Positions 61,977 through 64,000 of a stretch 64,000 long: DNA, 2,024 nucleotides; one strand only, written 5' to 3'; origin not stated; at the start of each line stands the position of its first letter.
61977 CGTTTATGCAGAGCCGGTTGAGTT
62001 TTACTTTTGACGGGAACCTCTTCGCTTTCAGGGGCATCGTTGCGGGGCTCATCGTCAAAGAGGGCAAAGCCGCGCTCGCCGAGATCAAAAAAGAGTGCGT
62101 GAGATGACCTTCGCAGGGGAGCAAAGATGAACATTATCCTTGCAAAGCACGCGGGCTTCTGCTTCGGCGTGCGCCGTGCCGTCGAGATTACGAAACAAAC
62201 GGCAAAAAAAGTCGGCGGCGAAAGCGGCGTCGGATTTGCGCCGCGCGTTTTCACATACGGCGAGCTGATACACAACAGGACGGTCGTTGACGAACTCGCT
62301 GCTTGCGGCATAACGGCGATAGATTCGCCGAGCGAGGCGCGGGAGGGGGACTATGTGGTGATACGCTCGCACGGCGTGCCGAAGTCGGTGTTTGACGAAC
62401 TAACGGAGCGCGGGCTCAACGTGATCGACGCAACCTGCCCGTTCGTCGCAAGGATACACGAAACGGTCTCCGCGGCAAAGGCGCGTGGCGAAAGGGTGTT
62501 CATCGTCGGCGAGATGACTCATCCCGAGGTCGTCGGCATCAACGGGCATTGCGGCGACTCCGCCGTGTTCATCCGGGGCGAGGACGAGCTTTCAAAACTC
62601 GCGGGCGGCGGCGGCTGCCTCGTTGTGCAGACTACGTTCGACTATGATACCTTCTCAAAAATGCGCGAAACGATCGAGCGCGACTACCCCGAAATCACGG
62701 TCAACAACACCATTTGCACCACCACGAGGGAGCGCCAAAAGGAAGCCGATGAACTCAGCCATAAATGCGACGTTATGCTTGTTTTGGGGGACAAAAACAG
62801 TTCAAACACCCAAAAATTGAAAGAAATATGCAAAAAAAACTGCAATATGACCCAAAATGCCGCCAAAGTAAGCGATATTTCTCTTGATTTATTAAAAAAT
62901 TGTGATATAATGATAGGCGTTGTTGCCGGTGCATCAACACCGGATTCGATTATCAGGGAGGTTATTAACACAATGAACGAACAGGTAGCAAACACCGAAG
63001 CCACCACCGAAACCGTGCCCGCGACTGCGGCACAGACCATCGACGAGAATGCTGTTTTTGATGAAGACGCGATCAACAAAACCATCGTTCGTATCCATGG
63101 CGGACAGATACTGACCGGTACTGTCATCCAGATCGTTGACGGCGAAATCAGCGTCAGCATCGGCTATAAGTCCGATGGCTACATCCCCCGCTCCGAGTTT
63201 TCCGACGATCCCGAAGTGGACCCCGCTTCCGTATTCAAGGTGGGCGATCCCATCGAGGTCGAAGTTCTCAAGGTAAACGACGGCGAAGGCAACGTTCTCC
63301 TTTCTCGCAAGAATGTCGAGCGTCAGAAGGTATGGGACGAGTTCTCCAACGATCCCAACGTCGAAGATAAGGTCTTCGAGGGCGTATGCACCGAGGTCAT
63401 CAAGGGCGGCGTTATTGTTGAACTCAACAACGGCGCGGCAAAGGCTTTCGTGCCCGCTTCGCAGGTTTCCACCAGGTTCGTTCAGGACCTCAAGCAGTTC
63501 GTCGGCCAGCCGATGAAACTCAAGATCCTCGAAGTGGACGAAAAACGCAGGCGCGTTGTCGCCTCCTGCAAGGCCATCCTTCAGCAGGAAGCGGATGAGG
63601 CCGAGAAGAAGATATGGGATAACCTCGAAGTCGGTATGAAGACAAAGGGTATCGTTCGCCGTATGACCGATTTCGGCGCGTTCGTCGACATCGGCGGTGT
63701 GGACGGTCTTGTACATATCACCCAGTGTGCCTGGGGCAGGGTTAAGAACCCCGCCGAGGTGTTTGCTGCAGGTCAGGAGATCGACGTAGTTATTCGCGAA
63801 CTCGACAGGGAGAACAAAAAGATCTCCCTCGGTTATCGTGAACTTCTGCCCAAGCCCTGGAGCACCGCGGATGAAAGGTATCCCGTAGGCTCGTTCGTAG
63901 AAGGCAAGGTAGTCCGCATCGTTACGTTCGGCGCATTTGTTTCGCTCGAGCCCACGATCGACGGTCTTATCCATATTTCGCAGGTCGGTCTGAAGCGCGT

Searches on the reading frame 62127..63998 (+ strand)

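Call 77: search_protein_families(library=pfam, proteins=[window:62127-63998:+], max_evalue=0.0001)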
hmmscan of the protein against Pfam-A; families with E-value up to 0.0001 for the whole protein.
window:62127-63998:+ (624 aa): 3 families
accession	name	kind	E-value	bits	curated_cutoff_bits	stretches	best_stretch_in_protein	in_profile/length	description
PF02401.23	LYTB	-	9.3e-86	287.9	24.5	1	3-283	1-266/267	LytB protein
PF00575.29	S1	-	9e-56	186.6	22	4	501-571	3-74/74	S1 RNA binding domain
PF23459.1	S1_RRP5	-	8e-09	36.4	27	0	501-566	2-68/72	RRP5 S1 domain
